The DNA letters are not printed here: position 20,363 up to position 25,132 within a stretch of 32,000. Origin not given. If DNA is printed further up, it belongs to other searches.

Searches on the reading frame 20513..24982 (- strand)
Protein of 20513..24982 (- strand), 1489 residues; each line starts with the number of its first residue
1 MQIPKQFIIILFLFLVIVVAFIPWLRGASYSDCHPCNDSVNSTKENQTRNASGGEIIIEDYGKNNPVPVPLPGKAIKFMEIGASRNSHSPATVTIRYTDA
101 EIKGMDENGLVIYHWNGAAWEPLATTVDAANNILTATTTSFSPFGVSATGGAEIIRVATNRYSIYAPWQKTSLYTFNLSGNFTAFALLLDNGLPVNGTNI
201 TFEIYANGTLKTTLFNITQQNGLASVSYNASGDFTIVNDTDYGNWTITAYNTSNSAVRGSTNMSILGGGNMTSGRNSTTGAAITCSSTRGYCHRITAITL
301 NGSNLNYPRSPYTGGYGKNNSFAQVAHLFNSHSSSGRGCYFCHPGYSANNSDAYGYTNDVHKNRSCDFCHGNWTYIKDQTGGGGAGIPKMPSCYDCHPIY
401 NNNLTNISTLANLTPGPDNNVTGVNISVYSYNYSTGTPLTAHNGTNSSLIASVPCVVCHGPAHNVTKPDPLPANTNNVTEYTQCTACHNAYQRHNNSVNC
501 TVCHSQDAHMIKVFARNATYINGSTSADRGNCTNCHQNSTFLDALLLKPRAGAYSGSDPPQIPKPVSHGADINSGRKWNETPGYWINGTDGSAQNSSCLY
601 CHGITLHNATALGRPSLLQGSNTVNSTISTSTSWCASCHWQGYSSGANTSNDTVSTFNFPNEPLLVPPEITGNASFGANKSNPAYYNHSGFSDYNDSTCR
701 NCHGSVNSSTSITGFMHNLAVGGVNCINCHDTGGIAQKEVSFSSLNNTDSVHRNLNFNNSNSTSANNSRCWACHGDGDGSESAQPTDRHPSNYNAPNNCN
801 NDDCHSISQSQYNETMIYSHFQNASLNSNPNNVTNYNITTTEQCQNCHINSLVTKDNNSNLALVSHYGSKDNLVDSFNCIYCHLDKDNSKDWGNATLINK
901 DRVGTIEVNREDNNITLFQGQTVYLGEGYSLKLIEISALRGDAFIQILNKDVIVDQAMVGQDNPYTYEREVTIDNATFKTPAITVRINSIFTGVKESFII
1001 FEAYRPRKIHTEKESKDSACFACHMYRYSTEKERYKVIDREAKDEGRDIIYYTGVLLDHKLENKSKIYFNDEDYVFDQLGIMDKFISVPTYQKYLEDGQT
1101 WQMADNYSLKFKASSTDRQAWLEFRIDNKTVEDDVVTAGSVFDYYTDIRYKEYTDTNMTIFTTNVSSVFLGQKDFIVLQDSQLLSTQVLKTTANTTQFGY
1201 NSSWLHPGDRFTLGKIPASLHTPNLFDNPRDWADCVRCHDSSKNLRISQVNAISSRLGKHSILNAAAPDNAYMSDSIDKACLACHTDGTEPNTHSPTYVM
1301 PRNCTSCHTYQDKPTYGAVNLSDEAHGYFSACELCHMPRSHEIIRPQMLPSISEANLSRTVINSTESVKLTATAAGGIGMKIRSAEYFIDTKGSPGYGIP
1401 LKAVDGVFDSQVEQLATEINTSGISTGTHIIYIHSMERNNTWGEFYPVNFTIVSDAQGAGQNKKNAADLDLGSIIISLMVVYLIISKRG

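Call 6: search_protein_families(library=pfam, proteins=[window:20513-24982:-], max_evalue=0.01)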
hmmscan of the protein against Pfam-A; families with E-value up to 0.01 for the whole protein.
window:20513-24982:- (1489 aa): 4 families
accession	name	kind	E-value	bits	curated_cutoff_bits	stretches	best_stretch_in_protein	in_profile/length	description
PF14537.11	Cytochrom_c3_2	-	1.8e-16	60.8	25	0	450-505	24-79/79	Cytochrome c3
PF14522.11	Cytochrome_C7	-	7.6e-16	58.1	24.8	2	452-505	13-67/67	Cytochrome c7 and related cytochrome c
PF07752.16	S-layer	-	7.7e-16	58.4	30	2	886-1002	84-200/259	S-layer protein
PF13435.11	Cytochrome_C554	-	0.0043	18.4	20.8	0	1235-1309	2-84/84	Cytochrome c554 and c-prime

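Call 27: find_homologous_proteins(query=window:20513-24982:-, max_evalue=1e-10)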
Query window:20513-24982:- (1489 aa): 61 proteins with E <= 1e-10 among 8000 candidates.
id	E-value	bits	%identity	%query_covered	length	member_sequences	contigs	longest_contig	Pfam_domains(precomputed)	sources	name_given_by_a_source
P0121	0.0e+0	3485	100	100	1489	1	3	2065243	PF07752.17,PF14537.12,PF14522.12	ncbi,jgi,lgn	jgi:hypothetical protein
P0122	0.0e+0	2669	79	100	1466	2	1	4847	PF07752.17,PF14537.12,PF14522.12,PF22113.2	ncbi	-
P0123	0.0e+0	2371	76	91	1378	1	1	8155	PF07752.17,PF14537.12,PF14522.12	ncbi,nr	ncbi:MAG: S-layer protein domain-containing protein [Candidatus Methanoperedens sp.]|nr:S-layer prot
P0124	0.0e+0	2328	75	92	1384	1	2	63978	PF07752.17,PF14537.12,PF14522.12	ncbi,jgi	jgi:hypothetical protein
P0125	0.0e+0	2094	75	82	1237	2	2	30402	PF07752.17,PF14537.12,PF13435.12,PF14522.12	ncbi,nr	ncbi:MAG: hypothetical protein O8C64_03965 [Candidatus Methanoperedens sp.]|nr:hypothetical protein 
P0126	0.0e+0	2082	72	61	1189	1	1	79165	PF07752.17,PF14537.12,PF14522.12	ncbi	-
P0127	0.0e+0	2050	81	53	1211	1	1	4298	PF07752.17,PF14537.12,PF14522.12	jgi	-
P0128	0.0e+0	1864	62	91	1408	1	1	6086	PF07752.17,PF14537.12,PF02085.22,PF14522.12,PF22113.2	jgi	jgi:hypothetical protein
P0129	0.0e+0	1816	72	72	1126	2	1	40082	PF07752.17,PF14537.12,PF14522.12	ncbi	-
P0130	0.0e+0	1743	81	55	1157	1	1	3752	PF07752.17,PF14537.12,PF02369.23,PF14522.12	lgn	-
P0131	0.0e+0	1520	67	45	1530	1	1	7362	PF07752.17,PF14537.12,PF14522.12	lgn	-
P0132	0.0e+0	1445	41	87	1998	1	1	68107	PF07752.17,PF14537.12,PF14522.12,PF22113.2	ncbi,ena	ncbi:MAG TPA: S-layer protein domain-containing protein [Candidatus Methanoperedens sp.]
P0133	0.0e+0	1430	43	77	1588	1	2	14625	PF07752.17,PF14537.12,PF14522.12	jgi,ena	-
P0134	0.0e+0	1305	67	46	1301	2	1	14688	PF07752.17,PF14537.12,PF14522.12,PF22113.2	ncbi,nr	ncbi:MAG: S-layer protein domain-containing protein [Candidatus Methanoperedens sp.]|nr:S-layer prot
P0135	0.0e+0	1284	44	97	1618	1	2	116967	PF07752.17,PF14537.12,PF02369.23,PF02085.22,PF14522.12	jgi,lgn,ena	-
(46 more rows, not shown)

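Call 28: find_encoding_contigs(protein=P0124, flank=10000, max_places=3)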
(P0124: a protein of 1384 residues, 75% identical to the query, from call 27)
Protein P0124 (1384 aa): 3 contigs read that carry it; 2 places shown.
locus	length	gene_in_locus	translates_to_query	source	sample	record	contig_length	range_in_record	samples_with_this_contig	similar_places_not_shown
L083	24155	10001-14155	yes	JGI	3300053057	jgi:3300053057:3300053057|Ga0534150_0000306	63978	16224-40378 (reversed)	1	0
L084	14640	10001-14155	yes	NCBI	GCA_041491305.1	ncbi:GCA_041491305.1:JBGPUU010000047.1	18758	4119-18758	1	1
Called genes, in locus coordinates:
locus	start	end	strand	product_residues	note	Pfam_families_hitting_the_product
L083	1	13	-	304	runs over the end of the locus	PF02540:NAD_synthase, PF06508:QueC (faint), PF00958:GMP_synt_C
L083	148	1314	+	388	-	PF00091:Tubulin, PF12327:FtsZ_C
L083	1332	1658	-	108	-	-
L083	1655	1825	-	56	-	-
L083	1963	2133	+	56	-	-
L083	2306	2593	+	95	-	-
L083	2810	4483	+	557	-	PF02310:B12-binding, PF04055:Radical_SAM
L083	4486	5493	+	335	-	PF04055:Radical_SAM (weak)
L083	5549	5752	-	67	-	-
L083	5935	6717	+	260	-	PF01887:SAM_HAT_N, PF20257:SAM_HAT_C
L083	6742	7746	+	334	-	PF02547:Queuosine_synth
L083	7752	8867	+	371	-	PF01702:TGT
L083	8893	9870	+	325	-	PF00586:AIRS, PF02769:AIRS_C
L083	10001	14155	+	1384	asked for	PF14537:Cytochrom_c3_2 (faint), PF14522:Cytochrome_C7 (faint), PF07752:S-layer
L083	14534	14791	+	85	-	-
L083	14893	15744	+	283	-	PF03239:FTR1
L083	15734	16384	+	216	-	PF01325:Fe_dep_repress, PF01047:MarR (weak), PF02742:Fe_dep_repr_C, PF04023:FeoA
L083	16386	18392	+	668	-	PF01926:MMR_HSR1, PF02421:FeoB_N, PF17910:FeoB_Cyto, PF07670:Gate, PF07664:FeoB_C, PF07670:Gate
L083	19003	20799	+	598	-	PF26182:Ig_NUP210_5th (faint), PF02368:Big_2, PF25354:Ig_NUP210_16th (faint), PF02368:Big_2, PF26918:Ig_Eae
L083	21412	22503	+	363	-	PF24036:DUF7345, PF24034:DUF7343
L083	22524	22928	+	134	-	PF05014:Nuc_deoxyrib_tr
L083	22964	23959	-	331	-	-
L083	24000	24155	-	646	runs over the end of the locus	PF03453:MoeA_N, PF00994:MoCF_biosynth, PF03454:MoeA_C, PF12727:PBP_like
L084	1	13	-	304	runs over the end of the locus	PF02540:NAD_synthase, PF06508:QueC (faint), PF00958:GMP_synt_C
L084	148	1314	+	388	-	PF00091:Tubulin, PF12327:FtsZ_C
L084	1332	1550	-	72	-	-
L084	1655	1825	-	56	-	-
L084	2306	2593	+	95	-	-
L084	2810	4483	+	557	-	PF02310:B12-binding, PF04055:Radical_SAM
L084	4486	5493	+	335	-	PF04055:Radical_SAM (weak)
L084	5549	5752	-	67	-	-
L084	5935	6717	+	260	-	PF01887:SAM_HAT_N, PF20257:SAM_HAT_C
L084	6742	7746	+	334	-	PF02547:Queuosine_synth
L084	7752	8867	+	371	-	PF01702:TGT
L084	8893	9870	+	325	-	PF00586:AIRS, PF02769:AIRS_C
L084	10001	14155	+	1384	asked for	PF14537:Cytochrom_c3_2 (faint), PF14522:Cytochrome_C7 (faint), PF07752:S-layer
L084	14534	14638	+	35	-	?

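Call 29: find_encoding_contigs(protein=P0126, flank=10000, max_places=3)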
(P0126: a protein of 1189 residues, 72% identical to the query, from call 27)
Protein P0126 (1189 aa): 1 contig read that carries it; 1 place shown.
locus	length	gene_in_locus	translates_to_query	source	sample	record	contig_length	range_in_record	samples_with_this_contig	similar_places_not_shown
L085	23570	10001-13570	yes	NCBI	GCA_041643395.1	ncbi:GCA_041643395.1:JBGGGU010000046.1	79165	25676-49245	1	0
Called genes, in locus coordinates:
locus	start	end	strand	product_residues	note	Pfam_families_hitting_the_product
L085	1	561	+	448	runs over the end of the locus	-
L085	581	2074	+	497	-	PF13240:Zn_Ribbon_1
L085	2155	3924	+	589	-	PF10101:DUF2339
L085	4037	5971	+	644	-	PF03781:FGE-sulfatase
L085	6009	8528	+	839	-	PF07752:S-layer, PF03781:FGE-sulfatase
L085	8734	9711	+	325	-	PF00586:AIRS, PF02769:AIRS_C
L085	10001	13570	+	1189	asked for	PF14522:Cytochrome_C7 (faint), PF14537:Cytochrom_c3_2 (faint), PF07752:S-layer (weak)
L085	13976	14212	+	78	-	-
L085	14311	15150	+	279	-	PF03239:FTR1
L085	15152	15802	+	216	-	PF01325:Fe_dep_repress, PF01047:MarR (weak), PF14947:HTH_45 (faint), PF02742:Fe_dep_repr_C, PF04023:FeoA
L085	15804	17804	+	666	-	PF01926:MMR_HSR1, PF02421:FeoB_N, PF17910:FeoB_Cyto, PF07670:Gate, PF07664:FeoB_C, PF07670:Gate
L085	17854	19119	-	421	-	PF14537:Cytochrom_c3_2 (faint), PF03264:Cytochrom_NNT (faint), PF14522:Cytochrome_C7 (faint), PF09699:Paired_CXXCH_1 (faint), PF13435:Cytochrome_C554 (faint)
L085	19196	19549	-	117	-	-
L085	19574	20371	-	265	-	PF25133:TYW2_N_2, PF02475:TRM5-TYW2_MTfase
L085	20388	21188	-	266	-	-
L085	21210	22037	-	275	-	PF03807:F420_oxidored, PF14748:P5CR_dimer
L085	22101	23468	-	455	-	PF13522:GATase_6, PF13537:GATase_7, PF00733:Asn_synthase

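Call 30: find_encoding_contigs(protein=P0125, flank=10000, max_places=3)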
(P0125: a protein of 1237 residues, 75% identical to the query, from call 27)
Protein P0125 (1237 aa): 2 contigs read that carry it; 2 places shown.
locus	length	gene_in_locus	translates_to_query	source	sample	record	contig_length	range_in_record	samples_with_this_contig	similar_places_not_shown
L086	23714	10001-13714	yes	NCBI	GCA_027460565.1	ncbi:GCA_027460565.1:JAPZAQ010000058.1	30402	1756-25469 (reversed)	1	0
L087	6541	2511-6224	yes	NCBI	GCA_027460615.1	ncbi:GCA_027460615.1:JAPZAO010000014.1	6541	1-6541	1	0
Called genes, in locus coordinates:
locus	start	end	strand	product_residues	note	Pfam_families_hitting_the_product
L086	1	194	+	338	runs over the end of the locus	PF00180:Iso_dh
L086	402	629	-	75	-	-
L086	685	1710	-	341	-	PF04055:Radical_SAM (weak)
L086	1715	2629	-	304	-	PF02540:NAD_synthase, PF06508:QueC (faint), PF00958:GMP_synt_C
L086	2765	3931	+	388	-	PF00091:Tubulin, PF12327:FtsZ_C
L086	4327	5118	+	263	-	PF01887:SAM_HAT_N, PF20257:SAM_HAT_C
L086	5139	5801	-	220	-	-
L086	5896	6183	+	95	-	PF01638:HxlR, PF14947:HTH_45 (weak), PF13412:HTH_24 (weak)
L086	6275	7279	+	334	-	PF02547:Queuosine_synth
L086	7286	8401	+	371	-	PF01702:TGT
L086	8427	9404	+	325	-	PF00586:AIRS, PF02769:AIRS_C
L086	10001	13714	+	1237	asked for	PF13435:Cytochrome_C554 (faint), PF14522:Cytochrome_C7 (faint), PF14537:Cytochrom_c3_2 (faint), PF07752:S-layer (weak)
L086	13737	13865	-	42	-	-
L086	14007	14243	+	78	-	-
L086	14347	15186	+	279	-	PF03239:FTR1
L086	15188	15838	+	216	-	PF01325:Fe_dep_repress, PF01047:MarR (weak), PF02742:Fe_dep_repr_C, PF04023:FeoA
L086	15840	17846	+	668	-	PF01926:MMR_HSR1, PF02421:FeoB_N, PF17910:FeoB_Cyto, PF07670:Gate, PF07664:FeoB_C, PF07670:Gate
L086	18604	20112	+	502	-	PF26182:Ig_NUP210_5th (faint), PF02368:Big_2, PF26918:Ig_Eae (weak)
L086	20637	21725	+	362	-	PF24036:DUF7345, PF24034:DUF7343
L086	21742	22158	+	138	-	PF05014:Nuc_deoxyrib_tr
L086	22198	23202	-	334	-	-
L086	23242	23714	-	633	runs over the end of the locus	PF03453:MoeA_N, PF00994:MoCF_biosynth, PF03454:MoeA_C, PF12727:PBP_like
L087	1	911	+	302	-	PF01702:TGT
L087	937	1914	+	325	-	PF00586:AIRS, PF02769:AIRS_C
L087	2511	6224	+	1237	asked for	PF13435:Cytochrome_C554 (faint), PF14522:Cytochrome_C7 (faint), PF14537:Cytochrom_c3_2 (faint), PF07752:S-layer (weak)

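Call 31: find_encoding_contigs(protein=P0129, flank=10000, max_places=2)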
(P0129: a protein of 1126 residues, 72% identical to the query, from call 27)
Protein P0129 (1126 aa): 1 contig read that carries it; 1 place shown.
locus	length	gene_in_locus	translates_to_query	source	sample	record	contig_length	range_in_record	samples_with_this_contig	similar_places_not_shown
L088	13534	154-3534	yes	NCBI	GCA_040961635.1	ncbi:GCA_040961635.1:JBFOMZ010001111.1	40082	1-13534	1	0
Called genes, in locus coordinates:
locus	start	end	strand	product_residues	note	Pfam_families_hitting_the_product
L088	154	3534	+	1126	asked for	PF14522:Cytochrome_C7 (faint), PF14537:Cytochrom_c3_2 (faint), PF07752:S-layer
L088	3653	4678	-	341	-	PF04015:DUF362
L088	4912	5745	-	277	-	-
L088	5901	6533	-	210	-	PF00730:HhH-GPD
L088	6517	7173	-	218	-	PF03807:F420_oxidored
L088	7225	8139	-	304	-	PF00535:Glycos_transf_2, PF26629:GT2_TM_C (weak)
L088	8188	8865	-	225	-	PF01209:Ubie_methyltran, PF13489:Methyltransf_23 (weak), PF13847:Methyltransf_31, PF08241:Methyltransf_11, PF08242:Methyltransf_12 (weak), PF13649:Methyltransf_25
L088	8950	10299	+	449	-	PF00206:Lyase_1, PF10397:ADSL_C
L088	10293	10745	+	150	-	PF00583:Acetyltransf_1, PF13673:Acetyltransf_10, PF13508:Acetyltransf_7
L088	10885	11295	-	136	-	PF00075:RNase_H, PF13456:RVT_3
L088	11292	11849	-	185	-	PF22742:PspAB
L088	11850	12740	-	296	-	PF05569:Peptidase_M56, PF01435:Peptidase_M48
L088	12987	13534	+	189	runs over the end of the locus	-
